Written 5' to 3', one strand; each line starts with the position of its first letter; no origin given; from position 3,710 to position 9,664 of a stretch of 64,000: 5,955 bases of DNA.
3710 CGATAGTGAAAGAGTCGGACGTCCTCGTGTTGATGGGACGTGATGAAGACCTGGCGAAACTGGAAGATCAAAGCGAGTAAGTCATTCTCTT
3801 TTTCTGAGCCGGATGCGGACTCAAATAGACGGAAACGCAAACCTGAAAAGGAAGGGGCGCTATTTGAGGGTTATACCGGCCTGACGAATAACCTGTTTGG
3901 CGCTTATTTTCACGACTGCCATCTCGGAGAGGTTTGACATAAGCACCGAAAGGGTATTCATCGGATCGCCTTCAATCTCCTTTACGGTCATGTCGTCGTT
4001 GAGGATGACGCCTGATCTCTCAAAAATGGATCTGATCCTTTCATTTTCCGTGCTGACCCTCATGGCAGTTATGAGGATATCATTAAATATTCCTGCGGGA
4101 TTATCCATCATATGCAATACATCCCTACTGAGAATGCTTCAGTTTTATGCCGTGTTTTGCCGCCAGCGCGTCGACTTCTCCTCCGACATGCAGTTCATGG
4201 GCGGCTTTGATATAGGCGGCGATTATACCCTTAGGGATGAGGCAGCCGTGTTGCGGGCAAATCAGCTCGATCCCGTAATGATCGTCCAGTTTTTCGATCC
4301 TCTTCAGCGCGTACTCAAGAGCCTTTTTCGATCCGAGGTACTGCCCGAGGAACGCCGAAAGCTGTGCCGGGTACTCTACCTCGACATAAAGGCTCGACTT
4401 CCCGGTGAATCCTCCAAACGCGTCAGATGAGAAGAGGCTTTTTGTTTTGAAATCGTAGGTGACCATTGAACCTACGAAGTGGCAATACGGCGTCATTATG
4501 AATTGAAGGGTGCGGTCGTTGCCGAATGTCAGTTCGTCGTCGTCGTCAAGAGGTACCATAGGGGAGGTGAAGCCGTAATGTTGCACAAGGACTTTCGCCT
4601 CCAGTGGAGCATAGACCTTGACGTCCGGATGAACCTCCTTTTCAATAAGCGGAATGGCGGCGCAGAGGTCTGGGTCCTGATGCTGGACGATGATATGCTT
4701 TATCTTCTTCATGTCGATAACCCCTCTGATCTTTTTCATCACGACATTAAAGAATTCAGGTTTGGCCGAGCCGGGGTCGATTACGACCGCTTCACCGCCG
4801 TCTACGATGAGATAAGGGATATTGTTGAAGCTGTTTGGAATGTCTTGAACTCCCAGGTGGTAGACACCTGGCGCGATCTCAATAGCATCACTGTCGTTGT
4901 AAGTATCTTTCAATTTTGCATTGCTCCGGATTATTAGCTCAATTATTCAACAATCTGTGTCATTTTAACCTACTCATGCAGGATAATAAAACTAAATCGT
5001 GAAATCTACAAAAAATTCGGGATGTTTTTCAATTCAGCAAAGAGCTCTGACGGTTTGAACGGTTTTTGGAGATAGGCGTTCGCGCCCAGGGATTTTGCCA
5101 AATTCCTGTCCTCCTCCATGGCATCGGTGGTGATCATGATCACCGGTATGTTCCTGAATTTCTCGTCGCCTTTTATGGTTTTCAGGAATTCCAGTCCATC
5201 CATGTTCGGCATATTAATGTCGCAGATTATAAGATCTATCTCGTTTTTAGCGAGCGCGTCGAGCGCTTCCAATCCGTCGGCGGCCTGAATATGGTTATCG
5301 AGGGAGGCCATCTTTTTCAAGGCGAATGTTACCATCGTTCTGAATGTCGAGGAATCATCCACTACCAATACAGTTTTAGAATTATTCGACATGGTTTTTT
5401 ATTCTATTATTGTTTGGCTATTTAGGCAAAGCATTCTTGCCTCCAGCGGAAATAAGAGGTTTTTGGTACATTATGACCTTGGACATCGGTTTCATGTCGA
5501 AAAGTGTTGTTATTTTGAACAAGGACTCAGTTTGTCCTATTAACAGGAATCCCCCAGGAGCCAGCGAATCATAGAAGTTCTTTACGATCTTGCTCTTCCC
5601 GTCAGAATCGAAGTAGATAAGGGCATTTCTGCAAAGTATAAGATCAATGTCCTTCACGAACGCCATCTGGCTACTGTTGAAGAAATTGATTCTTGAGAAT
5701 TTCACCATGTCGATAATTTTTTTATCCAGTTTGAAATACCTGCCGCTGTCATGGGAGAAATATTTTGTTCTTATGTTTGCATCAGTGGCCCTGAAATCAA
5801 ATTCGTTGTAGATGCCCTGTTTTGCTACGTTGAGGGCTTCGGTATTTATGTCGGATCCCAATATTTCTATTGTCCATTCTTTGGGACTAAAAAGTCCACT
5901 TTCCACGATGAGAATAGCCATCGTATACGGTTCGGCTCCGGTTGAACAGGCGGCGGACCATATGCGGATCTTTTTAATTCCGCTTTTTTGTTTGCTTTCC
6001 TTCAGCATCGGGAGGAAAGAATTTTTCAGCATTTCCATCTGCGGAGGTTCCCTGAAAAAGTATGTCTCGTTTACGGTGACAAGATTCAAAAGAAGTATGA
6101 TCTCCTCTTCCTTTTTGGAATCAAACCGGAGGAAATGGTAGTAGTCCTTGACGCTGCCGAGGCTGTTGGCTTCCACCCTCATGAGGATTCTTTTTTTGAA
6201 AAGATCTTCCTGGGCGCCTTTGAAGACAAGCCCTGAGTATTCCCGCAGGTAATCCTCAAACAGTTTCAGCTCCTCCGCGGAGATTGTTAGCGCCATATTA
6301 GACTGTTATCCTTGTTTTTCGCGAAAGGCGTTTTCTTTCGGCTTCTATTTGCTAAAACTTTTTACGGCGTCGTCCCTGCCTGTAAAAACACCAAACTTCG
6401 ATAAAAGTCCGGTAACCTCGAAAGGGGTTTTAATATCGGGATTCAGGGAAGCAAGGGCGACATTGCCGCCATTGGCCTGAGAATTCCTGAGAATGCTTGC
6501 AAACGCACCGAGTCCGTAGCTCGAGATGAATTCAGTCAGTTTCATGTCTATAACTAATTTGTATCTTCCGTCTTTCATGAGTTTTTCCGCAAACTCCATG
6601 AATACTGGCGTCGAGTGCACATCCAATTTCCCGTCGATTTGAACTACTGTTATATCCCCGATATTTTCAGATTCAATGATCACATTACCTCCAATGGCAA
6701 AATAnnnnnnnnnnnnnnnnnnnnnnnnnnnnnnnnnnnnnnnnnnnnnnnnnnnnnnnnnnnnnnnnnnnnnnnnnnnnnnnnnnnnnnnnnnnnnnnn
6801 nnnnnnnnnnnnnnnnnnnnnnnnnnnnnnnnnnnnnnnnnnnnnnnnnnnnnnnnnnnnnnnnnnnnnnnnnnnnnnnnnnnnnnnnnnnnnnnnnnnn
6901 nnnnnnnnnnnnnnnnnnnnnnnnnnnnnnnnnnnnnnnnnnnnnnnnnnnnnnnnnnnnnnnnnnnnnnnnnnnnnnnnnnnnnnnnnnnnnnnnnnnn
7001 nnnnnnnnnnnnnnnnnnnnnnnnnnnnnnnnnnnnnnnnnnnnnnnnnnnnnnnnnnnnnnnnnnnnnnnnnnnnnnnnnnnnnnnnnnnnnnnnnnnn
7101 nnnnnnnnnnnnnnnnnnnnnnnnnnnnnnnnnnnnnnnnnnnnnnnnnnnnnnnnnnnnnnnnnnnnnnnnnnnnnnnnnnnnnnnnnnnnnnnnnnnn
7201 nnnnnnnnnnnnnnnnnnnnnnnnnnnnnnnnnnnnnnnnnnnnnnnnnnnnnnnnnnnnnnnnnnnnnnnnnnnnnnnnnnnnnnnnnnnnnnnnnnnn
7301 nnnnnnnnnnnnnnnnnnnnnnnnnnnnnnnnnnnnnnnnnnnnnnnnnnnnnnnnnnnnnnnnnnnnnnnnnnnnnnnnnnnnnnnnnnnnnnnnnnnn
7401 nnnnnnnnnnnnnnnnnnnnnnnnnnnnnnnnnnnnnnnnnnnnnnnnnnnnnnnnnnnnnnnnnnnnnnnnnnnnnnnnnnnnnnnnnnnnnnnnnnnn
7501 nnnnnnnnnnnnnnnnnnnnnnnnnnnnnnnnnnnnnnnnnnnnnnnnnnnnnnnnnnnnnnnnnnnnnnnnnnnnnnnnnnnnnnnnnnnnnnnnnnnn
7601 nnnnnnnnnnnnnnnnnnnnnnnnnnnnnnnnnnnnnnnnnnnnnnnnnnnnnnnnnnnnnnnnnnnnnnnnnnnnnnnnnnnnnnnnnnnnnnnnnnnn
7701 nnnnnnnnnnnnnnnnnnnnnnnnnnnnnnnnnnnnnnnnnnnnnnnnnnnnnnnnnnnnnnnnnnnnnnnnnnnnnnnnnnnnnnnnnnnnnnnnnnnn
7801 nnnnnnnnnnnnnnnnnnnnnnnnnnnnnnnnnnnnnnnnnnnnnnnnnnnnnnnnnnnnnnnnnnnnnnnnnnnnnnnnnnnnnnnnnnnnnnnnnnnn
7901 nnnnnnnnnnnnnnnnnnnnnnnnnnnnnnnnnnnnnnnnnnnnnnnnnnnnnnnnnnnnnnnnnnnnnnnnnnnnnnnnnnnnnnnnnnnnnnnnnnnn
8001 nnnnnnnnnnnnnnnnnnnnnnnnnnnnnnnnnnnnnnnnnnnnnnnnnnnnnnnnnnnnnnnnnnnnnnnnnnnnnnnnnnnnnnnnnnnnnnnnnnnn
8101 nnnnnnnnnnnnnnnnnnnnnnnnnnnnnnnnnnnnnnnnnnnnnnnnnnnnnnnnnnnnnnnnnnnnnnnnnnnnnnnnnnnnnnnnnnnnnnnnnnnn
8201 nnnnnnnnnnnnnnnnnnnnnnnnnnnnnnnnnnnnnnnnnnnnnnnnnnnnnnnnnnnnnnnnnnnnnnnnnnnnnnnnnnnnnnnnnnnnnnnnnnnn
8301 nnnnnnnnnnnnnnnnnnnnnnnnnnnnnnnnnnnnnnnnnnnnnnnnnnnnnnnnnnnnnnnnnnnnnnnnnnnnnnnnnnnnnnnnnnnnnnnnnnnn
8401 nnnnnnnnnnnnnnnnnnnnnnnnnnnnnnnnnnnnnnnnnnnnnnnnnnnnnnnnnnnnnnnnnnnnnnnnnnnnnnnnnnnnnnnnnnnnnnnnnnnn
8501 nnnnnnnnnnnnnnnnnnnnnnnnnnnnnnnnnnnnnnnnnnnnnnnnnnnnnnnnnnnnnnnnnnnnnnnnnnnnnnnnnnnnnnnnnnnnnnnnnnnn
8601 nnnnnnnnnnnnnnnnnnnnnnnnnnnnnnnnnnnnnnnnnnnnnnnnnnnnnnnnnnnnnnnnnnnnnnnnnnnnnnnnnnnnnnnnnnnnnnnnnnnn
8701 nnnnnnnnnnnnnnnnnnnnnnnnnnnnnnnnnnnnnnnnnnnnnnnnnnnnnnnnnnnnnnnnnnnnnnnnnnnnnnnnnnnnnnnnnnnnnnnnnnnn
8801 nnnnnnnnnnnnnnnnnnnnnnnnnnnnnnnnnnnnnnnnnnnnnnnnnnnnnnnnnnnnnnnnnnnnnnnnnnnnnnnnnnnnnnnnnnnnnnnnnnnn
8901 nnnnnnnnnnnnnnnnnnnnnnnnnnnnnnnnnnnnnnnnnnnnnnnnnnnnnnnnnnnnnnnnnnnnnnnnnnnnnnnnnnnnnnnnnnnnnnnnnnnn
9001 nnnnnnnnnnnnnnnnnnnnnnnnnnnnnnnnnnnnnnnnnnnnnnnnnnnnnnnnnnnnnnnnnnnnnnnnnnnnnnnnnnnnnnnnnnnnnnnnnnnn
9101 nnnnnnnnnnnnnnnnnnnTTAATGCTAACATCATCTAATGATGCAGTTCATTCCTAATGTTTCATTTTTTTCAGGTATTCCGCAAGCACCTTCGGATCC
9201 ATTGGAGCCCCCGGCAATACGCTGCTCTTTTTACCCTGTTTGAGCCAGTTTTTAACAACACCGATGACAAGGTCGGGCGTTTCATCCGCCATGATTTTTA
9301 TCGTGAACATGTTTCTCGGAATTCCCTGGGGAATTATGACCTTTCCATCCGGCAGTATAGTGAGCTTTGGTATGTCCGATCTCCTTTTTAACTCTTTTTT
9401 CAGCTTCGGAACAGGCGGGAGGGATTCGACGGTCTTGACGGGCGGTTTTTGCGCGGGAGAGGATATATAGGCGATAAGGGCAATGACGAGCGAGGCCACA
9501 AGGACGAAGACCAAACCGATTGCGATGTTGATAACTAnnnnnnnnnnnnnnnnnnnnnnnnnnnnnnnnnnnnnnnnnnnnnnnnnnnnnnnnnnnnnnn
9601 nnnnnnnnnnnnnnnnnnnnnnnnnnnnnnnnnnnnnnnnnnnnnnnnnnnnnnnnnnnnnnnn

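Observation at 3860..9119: Non-canonical chemosensory-like module on the minus strand: HEAT-repeat giant, STAS antagonist, CheR and CheY, followed by a divergent ODP/flavodiiron-like MBL protein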

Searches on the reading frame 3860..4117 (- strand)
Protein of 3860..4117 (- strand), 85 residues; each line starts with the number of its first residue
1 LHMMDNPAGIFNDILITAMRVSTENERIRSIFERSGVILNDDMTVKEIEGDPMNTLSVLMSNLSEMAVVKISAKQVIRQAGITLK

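Call 3: search_protein_families(library=pfam, proteins=[window:3860-4117:-], max_evalue=0.01)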
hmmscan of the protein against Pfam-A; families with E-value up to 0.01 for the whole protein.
window:3860-4117:- (85 aa): 0 families

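Call 4: search_protein_families(library=ncbifam, proteins=[window:3860-4117:-], max_evalue=0.01)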
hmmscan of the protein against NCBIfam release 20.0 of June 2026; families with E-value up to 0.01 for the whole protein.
window:3860-4117:- (85 aa): 0 families

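Call 52: find_homologous_proteins(query=window:3860-4111:-, max_evalue=0.001)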
Query window:3860-4111:- (83 aa): 4 proteins with E <= 0.001 among 4 candidates.
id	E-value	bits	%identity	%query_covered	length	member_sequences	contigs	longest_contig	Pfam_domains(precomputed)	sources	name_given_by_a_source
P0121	1.0e-43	163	100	100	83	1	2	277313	-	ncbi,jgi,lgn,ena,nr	ncbi:MAG: hypothetical protein OEY64_00990 [Nitrospinota bacterium]|nr:hypothetical protein [Nitrosp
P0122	2.4e-40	153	95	100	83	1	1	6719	-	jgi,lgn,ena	-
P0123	4.1e-27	111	73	100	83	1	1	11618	-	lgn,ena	-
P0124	2.3e-17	80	53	95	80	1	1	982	-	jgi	-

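Call 62: search_protein_representatives(alignment_id=A5)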
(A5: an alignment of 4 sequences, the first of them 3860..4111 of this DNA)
Query: 4 sequences, 83 profile positions. Proteins with E-value up to 0.001 (for the whole library): 27; up to 1e-10: 10; up to 1e-30: 0. The best 27 are listed.
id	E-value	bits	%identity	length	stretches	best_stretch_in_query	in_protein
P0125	1.5e-28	114.4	-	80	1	4-82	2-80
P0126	4.6e-27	109.6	-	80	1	6-82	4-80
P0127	6.6e-23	96.3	-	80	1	4-82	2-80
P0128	1.9e-18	82.0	-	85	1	3-82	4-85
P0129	1.4e-17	79.2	-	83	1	6-79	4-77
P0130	3.0e-17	78.1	-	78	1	5-80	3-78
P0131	3.1e-15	71.7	-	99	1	4-81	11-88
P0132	4.8e-15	71.1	-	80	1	6-82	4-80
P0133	6.5e-15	70.7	-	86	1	3-82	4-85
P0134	2.0e-13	65.9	-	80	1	6-62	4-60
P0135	6.5e-10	54.6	-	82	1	8-81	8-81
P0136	7.1e-10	54.5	-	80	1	10-81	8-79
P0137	6.5e-09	51.4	-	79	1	4-76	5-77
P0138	2.7e-08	49.5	-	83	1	4-82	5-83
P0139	6.0e-08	48.3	-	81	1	1-82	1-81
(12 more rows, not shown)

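Call 80: find_encoding_contigs(protein=P0139, flank=6000, max_places=2)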
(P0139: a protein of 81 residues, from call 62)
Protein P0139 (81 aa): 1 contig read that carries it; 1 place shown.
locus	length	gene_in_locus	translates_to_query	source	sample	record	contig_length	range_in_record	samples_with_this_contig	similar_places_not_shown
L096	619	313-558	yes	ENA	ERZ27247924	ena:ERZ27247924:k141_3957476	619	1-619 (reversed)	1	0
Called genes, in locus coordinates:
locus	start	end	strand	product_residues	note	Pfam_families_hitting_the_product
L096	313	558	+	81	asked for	-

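Call 81: find_encoding_contigs(protein=P0129, flank=6000, max_places=2)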
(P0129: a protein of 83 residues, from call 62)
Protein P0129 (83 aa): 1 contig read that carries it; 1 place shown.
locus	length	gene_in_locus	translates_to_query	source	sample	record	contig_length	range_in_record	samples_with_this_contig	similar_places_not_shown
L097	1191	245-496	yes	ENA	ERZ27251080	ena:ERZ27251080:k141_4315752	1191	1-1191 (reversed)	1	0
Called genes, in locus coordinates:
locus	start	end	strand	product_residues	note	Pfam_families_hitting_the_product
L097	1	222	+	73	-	?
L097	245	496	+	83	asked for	-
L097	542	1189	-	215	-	?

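Call 83: predict_structure(alignment_id=A6)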
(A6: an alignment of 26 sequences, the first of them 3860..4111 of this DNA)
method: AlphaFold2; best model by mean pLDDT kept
length: 83 residues; sequences in the alignment: 26
mean_pLDDT: 94.3   pTM: 0.85
mean pLDDT of the five models: 94.3, 94.3, 93.7, 93.6, 90.9
residues with pLDDT >= 90: 76; 70-90: 5; 50-70: 2; < 50: 0
segments of 3 or more residues with pLDDT < 50: none
pLDDT, mean of each block of 10 residues (from residue 1): 87 97 97 97 95 97 97 94 77
secondary structure, 60 per line:
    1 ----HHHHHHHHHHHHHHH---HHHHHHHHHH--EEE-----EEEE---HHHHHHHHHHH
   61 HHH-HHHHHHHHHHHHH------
elements in order: H5-19 H23-32 E35-37 E43-46 H50-63 H65-77

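Call 85: fold_search(model_id=the predicted structure, library=pdb)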
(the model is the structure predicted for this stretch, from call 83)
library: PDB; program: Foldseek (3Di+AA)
matches with E <= 10: 40; with E <= 0.001: 0
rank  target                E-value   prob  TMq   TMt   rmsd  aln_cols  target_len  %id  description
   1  9e5c_1g               2.3e+00  0.13  0.30  0.06  10.8        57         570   14  Cryo-EM structure of 96 nm repeat of microtubule doublet from T. brucei flagellum (released 2025-03-12)
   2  6zi1_AAA              3.5e+00  0.18  0.37  0.37   2.8        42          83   17  Crystal structure of the isolated H. influenzae VapD toxin (D7N mutant) (released 2020-10-14)
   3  6zn8_B                3.8e+00  0.15  0.37  0.34   3.2        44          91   20  Crystal structure of the H. influenzae VapXD toxin-antitoxin complex (released 2020-11-04)
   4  6zn8_A                4.0e+00  0.14  0.36  0.34   3.3        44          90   20  Crystal structure of the H. influenzae VapXD toxin-antitoxin complex (released 2020-11-04)
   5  5j5v_B                4.2e+00  0.04  0.26  0.24  14.2        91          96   12  CdiA-CT from uropathogenic Escherichia coli in complex with cognate immunity protein and CysK (released 2016-07-27)
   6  1ezm                  5.7e+00  0.15  0.53  0.18   6.2        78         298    8  THREE-DIMENSIONAL STRUCTURE OF THE ELASTASE OF PSEUDOMONAS AERUGINOSA AT 1.5 ANGSTROMS RESOLUTION (released 1993-10-31)
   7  6zi1_BBB              5.7e+00  0.12  0.37  0.38   2.8        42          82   17  Crystal structure of the isolated H. influenzae VapD toxin (D7N mutant) (released 2020-10-14)
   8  2n4q_MODEL_1_B        6.0e+00  0.04  0.32  0.35   5.7        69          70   19  Solution NMR structure of CBX8 in complex with AF9 (CBX8-AF9) (released 2016-07-20)
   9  7bml_C                6.0e+00  0.02  0.22  0.14  16.4       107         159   17  Crystal structure of outer surface protein C (OspC) from Borrelia burgdorferi (released 2021-02-10)
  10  6tnn_I                6.4e+00  0.08  0.40  0.28   6.7        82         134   12  Mini-RNase III (Mini-III) bound to 50S ribosome with precursor 23S rRNA (released 2020-09-30)
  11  1abn                  6.4e+00  0.04  0.19  0.06   7.0        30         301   13  THE CRYSTAL STRUCTURE OF THE ALDOSE REDUCTASE NADPH BINARY COMPLEX (released 1994-01-31)
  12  8odo_A                6.8e+00  0.02  0.16  0.06  10.6        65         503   18  Structure of human guanylylated RTCB in complex with Archease (released 2024-03-27)
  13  3m0b                  7.2e+00  0.10  0.46  0.25   5.2        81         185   12  Ru-Porphyrin Protein Scaffolds for Sensing O2 (released 2010-04-14)
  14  4r4e_B                7.2e+00  0.02  0.22  0.22   9.2        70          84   17  Structure of GlnR-DNA complex (released 2015-03-04)
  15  7oc7                  7.6e+00  0.13  0.53  0.18   6.2        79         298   10  LasB, alpha-alkyl-N-aryl mercaptoacetamide (released 2022-01-19)
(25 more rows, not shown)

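Call 86: search_protein_families(library=padloc, proteins=[window:3860-4111:-], max_evalue=0.001)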
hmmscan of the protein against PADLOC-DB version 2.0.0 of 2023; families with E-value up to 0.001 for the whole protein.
window:3860-4111:- (83 aa): 0 families

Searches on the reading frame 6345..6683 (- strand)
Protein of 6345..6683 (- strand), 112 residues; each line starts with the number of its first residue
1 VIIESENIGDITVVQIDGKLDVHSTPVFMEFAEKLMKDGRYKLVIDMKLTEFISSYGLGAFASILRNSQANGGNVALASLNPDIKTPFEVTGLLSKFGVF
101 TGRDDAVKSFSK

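Call 3: search_protein_families(library=pfam, proteins=[window:6345-6683:-], max_evalue=0.01)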
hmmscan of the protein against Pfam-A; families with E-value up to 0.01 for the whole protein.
window:6345-6683:- (112 aa): 2 families
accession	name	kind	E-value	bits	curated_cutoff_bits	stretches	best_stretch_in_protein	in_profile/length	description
PF01740.26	STAS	-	9e-18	64.4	22.6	1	4-106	3-106/106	STAS domain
PF13466.11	STAS_2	-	4.7e-08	33.5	29.2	1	14-93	1-79/80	STAS domain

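Call 4: search_protein_families(library=ncbifam, proteins=[window:6345-6683:-], max_evalue=0.01)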
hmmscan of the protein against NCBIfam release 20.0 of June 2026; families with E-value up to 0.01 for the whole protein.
window:6345-6683:- (112 aa): 2 families
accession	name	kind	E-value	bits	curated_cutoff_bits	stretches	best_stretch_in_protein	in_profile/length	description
TIGR00377.1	ant_ant_sig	superfamily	4.4e-19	68.4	53.45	1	3-100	5-103/108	anti-sigma factor antagonist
TIGR02886.1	spore_II_AA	equivalog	2.1e-12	47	114.75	1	3-100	1-99/106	anti-sigma F factor antagonist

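Call 65: search_solved_structures(query=window:6345-6683:-, max_evalue=0.001, show_alignments=2)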
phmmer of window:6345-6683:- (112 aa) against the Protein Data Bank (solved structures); distinct sequences matched with E-value up to 0.001: 9.
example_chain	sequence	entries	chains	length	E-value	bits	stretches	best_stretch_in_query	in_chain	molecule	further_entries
6m36_B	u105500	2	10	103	2.3e-07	34.3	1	6-94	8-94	Anti-sigma-B factor antagonist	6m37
4hyl_A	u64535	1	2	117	2.7e-07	34.1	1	11-108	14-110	Stage II sporulation protein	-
4qtp_A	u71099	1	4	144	4.6e-07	33.3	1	9-108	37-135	Anti-sigma factor antagonist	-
1sbo_A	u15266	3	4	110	2.7e-06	30.9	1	10-97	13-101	Putative anti-sigma factor antagonist TM1442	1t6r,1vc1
1auz_A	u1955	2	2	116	4.7e-06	30.1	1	11-95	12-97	SPOIIAA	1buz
1th8_B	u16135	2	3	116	6.9e-06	29.6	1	4-98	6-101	Anti-sigma F factor antagonist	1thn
1tid_B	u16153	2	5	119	2e-05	28.1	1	4-98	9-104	Anti-sigma F factor antagonist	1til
2ka5_A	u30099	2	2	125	0.00011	25.6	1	8-94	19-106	Putative anti-sigma factor antagonist TM_1081 | Putative anti-sigma factor antagonist TM1081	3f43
8ih8_A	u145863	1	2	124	0.00048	23.6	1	10-107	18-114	Anti-sigma-F factor antagonist RsfB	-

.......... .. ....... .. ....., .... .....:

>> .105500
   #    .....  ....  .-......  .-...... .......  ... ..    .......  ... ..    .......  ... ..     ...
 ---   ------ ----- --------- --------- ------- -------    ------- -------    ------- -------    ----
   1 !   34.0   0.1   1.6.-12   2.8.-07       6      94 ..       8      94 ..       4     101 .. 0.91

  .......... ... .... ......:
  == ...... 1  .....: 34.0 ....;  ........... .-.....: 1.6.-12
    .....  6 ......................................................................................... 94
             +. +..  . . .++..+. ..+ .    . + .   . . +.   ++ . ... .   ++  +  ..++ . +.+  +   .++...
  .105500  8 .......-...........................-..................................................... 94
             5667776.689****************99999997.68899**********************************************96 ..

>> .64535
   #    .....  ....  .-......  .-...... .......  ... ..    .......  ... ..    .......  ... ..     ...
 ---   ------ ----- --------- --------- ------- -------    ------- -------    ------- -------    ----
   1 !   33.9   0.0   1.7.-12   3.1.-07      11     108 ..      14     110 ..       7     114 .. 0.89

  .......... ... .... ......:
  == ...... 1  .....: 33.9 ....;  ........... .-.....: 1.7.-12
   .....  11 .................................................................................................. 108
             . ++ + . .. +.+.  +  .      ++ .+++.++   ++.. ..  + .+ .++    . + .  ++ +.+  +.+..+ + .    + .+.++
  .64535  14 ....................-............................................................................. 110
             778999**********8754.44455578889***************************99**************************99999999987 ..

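Call 86: search_protein_families(library=padloc, proteins=[window:6345-6683:-], max_evalue=0.001)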
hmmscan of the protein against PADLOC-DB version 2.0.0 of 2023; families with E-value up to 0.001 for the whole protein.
window:6345-6683:- (112 aa): 0 families

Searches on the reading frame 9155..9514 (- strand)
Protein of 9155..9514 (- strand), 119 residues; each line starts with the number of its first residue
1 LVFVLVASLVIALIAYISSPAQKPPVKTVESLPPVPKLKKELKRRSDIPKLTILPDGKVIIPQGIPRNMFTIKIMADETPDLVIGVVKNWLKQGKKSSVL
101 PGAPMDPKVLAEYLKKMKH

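Call 3: search_protein_families(library=pfam, proteins=[window:9155-9514:-], max_evalue=0.01)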
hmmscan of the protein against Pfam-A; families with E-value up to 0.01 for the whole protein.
window:9155-9514:- (119 aa): 0 families

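Call 4: search_protein_families(library=ncbifam, proteins=[window:9155-9514:-], max_evalue=0.01)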
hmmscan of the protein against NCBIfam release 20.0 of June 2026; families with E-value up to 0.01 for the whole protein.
window:9155-9514:- (119 aa): 0 families

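Call 86: search_protein_families(library=padloc, proteins=[window:9155-9514:-], max_evalue=0.001)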
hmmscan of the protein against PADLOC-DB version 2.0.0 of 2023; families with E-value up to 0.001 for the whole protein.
window:9155-9514:- (119 aa): 0 families
